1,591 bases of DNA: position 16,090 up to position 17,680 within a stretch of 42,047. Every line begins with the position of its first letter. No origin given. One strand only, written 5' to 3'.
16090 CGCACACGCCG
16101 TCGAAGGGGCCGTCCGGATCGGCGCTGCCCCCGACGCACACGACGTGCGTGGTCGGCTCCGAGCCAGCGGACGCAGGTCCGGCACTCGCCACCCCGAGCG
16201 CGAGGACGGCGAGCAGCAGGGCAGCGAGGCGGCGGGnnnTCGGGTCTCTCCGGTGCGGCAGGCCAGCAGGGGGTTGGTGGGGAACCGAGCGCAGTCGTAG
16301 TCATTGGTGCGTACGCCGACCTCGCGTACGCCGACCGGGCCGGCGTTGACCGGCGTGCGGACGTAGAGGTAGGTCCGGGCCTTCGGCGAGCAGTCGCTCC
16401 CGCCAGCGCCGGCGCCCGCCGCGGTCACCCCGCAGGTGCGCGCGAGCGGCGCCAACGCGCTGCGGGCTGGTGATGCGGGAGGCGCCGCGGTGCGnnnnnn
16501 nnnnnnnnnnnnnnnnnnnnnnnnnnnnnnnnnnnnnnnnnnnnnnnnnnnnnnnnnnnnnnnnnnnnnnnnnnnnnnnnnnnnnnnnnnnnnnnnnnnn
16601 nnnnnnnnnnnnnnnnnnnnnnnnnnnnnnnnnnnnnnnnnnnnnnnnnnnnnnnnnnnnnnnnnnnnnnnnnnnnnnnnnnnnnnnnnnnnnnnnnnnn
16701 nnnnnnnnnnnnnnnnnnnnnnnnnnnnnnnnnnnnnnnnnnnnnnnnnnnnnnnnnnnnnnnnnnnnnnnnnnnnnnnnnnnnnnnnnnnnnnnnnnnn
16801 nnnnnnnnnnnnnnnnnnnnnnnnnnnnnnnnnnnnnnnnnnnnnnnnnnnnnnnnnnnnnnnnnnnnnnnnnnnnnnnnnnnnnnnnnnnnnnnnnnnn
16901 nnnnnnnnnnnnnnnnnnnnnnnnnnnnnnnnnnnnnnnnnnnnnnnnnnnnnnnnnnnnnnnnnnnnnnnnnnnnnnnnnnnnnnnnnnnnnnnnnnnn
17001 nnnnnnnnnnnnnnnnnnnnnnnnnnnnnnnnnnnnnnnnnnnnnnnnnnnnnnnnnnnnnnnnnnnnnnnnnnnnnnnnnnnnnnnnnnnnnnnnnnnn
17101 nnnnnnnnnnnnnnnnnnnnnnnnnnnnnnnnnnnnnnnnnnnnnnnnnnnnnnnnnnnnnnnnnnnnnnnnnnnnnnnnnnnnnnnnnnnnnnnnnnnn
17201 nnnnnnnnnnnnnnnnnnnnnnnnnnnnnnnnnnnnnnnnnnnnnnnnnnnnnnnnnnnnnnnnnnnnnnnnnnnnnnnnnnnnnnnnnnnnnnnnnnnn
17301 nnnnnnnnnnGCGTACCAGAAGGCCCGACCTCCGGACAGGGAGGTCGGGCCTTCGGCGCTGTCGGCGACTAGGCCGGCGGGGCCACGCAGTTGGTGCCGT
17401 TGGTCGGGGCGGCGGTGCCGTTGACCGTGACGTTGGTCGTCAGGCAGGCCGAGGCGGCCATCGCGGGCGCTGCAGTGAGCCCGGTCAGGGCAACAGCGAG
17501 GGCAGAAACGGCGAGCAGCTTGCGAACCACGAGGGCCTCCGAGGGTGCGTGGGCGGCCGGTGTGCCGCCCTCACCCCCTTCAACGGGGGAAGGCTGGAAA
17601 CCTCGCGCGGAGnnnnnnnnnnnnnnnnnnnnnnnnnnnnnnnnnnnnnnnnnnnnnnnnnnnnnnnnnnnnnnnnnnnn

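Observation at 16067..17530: Membrane-anchored ECF sigma factor bracketed by two small secreted two-cysteine peptide genes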

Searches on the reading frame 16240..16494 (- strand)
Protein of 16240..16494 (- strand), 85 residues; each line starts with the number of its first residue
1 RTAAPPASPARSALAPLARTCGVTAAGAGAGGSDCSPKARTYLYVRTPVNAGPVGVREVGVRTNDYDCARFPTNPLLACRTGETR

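Call 57: predict_structure(alignment_id=A6)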
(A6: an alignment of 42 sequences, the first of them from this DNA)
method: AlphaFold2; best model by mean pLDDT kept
length: 85 residues; sequences in the alignment: 42
mean_pLDDT: 66.0   pTM: 0.30
mean pLDDT of the five models: 66.0, 63.0, 62.8, 60.4, 56.4
residues with pLDDT >= 90: 0; 70-90: 26; 50-70: 56; < 50: 3
segments of 3 or more residues with pLDDT < 50: 83-85
pLDDT, mean of each block of 10 residues (from residue 1): 79 57 64 59 68 74 69 64 53
secondary structure, 60 per line:
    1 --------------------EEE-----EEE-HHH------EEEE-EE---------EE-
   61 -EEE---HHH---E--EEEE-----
elements in order: E21-23 E29-31 E42-45 E62-64 E77-80

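Call 61: fold_search(model_id=the predicted structure, library=pdb)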
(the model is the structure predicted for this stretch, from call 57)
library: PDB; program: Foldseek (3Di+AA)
matches with E <= 10: 2; with E <= 0.001: 0
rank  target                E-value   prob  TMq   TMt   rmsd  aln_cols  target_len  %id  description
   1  2n99_MODEL_1_A        7.0e+00  0.04  0.26  0.28   8.9        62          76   16  Solution structure of the SLURP-2, a secreted isoform of Lynx1 (released 2016-09-21)
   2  8oe4_D                8.4e+00  0.03  0.20  0.05   6.1        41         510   24  Cryo-EM structure of a pre-dimerized human IL-23 complete extracellular signaling complex. (released 2024-02-07)

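Call 83: search_protein_representatives(alignment_id=A6)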
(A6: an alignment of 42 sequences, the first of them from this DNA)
Query: 42 sequences, 88 profile positions. Proteins with E-value up to 0.001 (for the whole library): 46; up to 1e-10: 22; up to 1e-30: 0. The best 46 are listed.
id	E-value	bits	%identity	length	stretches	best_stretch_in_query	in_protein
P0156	1.1e-22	95.9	-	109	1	4-86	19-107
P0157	6.4e-22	93.4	-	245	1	2-88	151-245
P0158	1.9e-21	91.9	-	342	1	5-87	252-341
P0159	2.4e-21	91.6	-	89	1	3-88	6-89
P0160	4.3e-21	90.8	-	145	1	4-85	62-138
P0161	9.4e-20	86.5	-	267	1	3-88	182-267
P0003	1.0e-19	86.4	-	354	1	3-87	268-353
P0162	1.6e-18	82.6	-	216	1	3-86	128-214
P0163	1.0e-16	76.7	-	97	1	5-87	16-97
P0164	5.1e-16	74.5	-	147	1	27-88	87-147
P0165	6.5e-16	74.2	-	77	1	13-88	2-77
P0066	7.0e-15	70.9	-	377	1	2-87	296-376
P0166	1.5e-13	66.6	-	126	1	27-86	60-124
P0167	3.7e-13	65.4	-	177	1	3-87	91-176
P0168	4.4e-13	65.1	-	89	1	5-88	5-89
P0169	2.4e-12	62.8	-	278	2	2-87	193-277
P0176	2.5e-10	56.3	-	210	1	14-86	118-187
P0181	3.3e-09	52.7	-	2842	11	41-78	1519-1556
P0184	5.2e-09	52.1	-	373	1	4-84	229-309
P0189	6.2e-08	48.6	-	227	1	4-83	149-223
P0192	3.5e-06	43.0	-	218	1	6-85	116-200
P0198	1.5e-04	37.8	-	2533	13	30-80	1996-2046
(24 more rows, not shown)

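Call 84: search_protein_families(library=pfam, proteins=[P0157, P0161, P0162, P0169, P0184, P0176, P0189, P0192, P0160, P0167], max_evalue=0.001)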
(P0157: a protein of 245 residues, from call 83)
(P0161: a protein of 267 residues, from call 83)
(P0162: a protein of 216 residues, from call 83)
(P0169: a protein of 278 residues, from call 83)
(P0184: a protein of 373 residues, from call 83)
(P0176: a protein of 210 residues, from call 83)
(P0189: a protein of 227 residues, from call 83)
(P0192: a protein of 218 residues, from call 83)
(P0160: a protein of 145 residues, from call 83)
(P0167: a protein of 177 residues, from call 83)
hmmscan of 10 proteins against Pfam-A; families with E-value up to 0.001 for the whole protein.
P0157 (245 aa): 2 families
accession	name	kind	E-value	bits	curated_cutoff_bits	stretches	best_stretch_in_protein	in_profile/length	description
PF08281.18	Sigma70_r4_2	-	1.1e-09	38.2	25.7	1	1-44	11-54/54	Sigma-70, region 4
PF04545.22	Sigma70_r4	-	9.4e-08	31.9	24.1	1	2-45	6-49/50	Sigma-70, region 4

P0161 (267 aa): 1 family
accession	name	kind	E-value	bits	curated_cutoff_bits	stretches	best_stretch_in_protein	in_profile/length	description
PF04542.20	Sigma70_r2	-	3.3e-13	49.6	24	1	43-108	2-69/71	Sigma-70 region 2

P0162 (216 aa): 0 families

P0169 (278 aa): 2 families
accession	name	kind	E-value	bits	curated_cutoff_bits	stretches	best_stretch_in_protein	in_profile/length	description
PF08281.18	Sigma70_r4_2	-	5e-12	45.7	25.7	1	27-77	4-54/54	Sigma-70, region 4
PF04545.22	Sigma70_r4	-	3.6e-08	33.2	24.1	1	30-79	1-50/50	Sigma-70, region 4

P0184 (373 aa): 1 family
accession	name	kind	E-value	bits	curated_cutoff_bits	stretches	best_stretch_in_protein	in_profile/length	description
PF08281.18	Sigma70_r4_2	-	0.00039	20.4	25.7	1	69-104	6-41/54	Sigma-70, region 4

P0176 (210 aa): 0 families

P0189 (227 aa): 6 families
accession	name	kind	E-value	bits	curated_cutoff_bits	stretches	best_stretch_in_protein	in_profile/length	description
PF08281.18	Sigma70_r4_2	-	2.5e-14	53.1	25.7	1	1-44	11-54/54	Sigma-70, region 4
PF04545.22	Sigma70_r4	-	1.5e-10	40.9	24.1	1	2-45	6-49/50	Sigma-70, region 4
PF13384.12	HTH_23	-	1.6e-06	28.2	24.6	1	4-40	7-41/50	Homeodomain-like domain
PF13518.12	HTH_28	-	3.4e-05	24.3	25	1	4-41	2-37/52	Helix-turn-helix domain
PF20432.4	Xre-like-HTH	-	0.00053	20.7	25.8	0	17-56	13-51/63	Antitoxin Xre-like helix-turn-helix domain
PF13551.12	HTH_29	-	0.00079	19.9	28.1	0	15-42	10-38/64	Winged helix-turn helix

P0192 (218 aa): 0 families

P0160 (145 aa): 0 families

P0167 (177 aa): 0 families

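Call 87: search_protein_families(library=pfam, proteins=[P0181, P0198], max_evalue=0.001)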
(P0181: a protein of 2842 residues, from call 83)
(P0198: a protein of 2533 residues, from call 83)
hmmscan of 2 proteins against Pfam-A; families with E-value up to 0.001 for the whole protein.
P0181 (2842 aa): 3 families
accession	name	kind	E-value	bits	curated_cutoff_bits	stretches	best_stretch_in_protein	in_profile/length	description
PF17766.7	fn3_6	-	1.7e-11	44.6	26.4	0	1163-1203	36-76/99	Fibronectin type-III domain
PF19662.4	DUF6165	-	9.5e-05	22.6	27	0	2572-2606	75-109/134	Family of unknown function (DUF6165)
PF18653.6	Arcadin_1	-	0.00043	20.7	25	0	2153-2183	68-98/111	Arcadin 1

P0198 (2533 aa): 10 families
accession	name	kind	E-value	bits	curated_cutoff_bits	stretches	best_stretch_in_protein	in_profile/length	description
PF16403.11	Bact_surface_Ig-like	-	6.1e-181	587.3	27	14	1556-1630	1-71/71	Bacterial surface protein, Ig-like domain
PF03382.20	DUF285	-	8.5e-135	442.3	25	5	546-659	1-113/120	Mycoplasma protein of unknown function, DUF285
PF07523.18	Big_3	-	3.4e-30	104.5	21.2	0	1421-1466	27-67/68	Bacterial Ig-like domain (group 3)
PF18981.6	InlK_D3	-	2.4e-29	101.7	25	0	1597-1630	42-75/75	Internalin K domain (D3/D4)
PF02494.22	HYR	-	1.7e-24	86.4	21.7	0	1549-1630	1-81/81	HYR domain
PF15418.12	DUF4625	-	1.3e-10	42.1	27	0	1602-1621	103-122/131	Domain of unknown function (DUF4625)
PF04234.18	CopC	-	3.2e-10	41.3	23.3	0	1301-1372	17-85/92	CopC domain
PF03736.22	EPTP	-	1.9e-05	25.1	21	0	357-378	12-33/42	EPTP domain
PF00801.26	PKD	-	0.00053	20.4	23.5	1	475-511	27-65/80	PKD domain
PF13932.14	SAM_GIDA_C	-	0.00097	19.3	27.1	0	157-187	16-46/57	tRNA modifying enzyme MnmG/GidA C-terminal helical bundle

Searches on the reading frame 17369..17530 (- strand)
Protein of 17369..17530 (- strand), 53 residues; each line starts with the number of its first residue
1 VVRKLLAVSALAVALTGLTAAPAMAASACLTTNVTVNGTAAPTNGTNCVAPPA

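Call 3: search_protein_families(library=pfam, proteins=[window:17369-17530:-], max_evalue=1)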
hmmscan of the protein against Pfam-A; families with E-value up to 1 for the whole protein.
window:17369-17530:- (53 aa): 2 families
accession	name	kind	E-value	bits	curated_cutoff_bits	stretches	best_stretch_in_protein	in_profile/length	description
PF05984.18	Cytomega_UL20A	-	0.1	13.4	27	1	1-47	1-43/107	Cytomegalovirus UL20A protein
PF03895.21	YadA_anchor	-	0.22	12.1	22.7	1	20-45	22-47/60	YadA-like membrane anchor domain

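Call 4: search_protein_families(library=ncbifam, proteins=[window:17369-17530:-], max_evalue=1)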
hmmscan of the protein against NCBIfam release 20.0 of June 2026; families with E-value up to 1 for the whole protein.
window:17369-17530:- (53 aa): 2 families
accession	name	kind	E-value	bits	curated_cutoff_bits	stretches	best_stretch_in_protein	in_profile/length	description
NF041022.1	rodlin_AB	equivalog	0.2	11.6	75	1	3-41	2-42/134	rodlin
NF040711.1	partner_SinI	subfamily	0.38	10.2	165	1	6-46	4-40/299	SinI family autotransporter-associated protein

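Call 30: find_homologous_proteins(query=A3, max_evalue=1)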
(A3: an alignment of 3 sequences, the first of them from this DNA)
Query A3 (3 sequences) (53 aa, profile of the alignment): 10 proteins with E <= 1 among 62 candidates.
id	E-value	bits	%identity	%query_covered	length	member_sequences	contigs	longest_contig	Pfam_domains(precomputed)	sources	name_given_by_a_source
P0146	4.3e-31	125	75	100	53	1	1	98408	-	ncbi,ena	-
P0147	1.2e-29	120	75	100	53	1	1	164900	-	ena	-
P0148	1.3e-25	107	92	100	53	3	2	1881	-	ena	-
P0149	1.4e-22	97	73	100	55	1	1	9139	-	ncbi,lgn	-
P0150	9.4e-15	72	67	98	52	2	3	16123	-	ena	-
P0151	8.1e-13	66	57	98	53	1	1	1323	-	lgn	-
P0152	3.6e-12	64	65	98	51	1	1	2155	-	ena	-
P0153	1.5e-11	62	74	58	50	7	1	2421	-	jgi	jgi:hypothetical protein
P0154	1.3e-8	53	58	92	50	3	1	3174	-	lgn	-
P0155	3.1e-8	51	58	98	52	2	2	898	-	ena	-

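Call 32: find_encoding_contigs(protein=P0150, flank=3000, max_places=3)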
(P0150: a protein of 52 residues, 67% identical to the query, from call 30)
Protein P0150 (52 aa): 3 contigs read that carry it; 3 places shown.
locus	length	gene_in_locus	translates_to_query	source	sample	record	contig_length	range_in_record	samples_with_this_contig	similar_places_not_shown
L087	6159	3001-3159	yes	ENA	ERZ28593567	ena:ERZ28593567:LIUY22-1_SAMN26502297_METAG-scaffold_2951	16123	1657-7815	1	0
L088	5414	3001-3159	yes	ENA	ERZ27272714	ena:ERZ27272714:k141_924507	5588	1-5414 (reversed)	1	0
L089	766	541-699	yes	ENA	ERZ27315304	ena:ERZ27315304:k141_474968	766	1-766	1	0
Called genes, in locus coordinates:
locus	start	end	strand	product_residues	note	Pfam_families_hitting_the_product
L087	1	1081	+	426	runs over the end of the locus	PF13638:PIN_4, PF02562:PhoH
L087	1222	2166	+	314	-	PF00005:ABC_tran, PF13304:AAA_21 (weak), PF13732:DrrA1-3_C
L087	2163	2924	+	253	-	PF01061:ABC2_membrane, PF12698:ABC2_membrane_3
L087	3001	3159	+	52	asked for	-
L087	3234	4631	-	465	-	PF00206:Lyase_1, PF10415:FumaraseC_C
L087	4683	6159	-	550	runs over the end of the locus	PF05681:Fumerase, PF05683:Fumerase_C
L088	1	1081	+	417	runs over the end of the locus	?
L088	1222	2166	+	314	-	PF00005:ABC_tran, PF13304:AAA_21 (weak), PF13732:DrrA1-3_C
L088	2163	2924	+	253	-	PF01061:ABC2_membrane, PF12698:ABC2_membrane_3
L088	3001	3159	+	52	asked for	-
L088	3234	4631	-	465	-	PF00206:Lyase_1, PF10415:FumaraseC_C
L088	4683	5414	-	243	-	?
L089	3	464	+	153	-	?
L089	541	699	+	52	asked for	-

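Call 33: find_encoding_contigs(protein=P0154, flank=3000, max_places=2)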
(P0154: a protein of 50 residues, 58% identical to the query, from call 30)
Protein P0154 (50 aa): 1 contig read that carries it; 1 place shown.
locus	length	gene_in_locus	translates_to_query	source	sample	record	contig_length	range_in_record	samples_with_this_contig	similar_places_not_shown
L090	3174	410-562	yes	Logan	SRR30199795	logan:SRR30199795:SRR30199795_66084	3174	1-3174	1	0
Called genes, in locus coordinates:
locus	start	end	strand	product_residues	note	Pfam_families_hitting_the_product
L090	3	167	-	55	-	?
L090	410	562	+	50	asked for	-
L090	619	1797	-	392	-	PF22612:GH113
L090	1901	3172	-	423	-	?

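Call 52: find_encoding_contigs(protein=P0153, flank=2500, max_places=2)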
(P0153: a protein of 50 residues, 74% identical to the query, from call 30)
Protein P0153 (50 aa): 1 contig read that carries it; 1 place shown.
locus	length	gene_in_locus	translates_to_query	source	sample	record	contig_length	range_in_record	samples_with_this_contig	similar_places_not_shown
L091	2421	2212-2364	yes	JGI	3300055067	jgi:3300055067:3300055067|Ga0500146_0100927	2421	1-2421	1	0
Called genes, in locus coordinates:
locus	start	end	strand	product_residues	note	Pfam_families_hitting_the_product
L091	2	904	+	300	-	PF02562:PhoH, PF13604:AAA_30 (weak)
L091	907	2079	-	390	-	PF00483:NTP_transferase, PF24894:Hexapep_GlmU, PF25084:LbH_EIF2B (weak)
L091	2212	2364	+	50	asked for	-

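Call 53: find_encoding_contigs(protein=P0152, flank=2500, max_places=2)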
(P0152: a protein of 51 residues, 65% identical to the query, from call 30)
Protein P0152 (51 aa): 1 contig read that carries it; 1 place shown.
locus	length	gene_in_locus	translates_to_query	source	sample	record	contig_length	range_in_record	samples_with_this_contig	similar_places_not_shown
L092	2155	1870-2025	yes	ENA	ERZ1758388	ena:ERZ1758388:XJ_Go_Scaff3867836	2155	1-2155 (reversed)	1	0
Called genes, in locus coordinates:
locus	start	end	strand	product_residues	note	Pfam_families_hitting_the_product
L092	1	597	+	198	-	?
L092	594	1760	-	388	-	PF00483:NTP_transferase, PF24894:Hexapep_GlmU, PF25084:LbH_EIF2B (weak)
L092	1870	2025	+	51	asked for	-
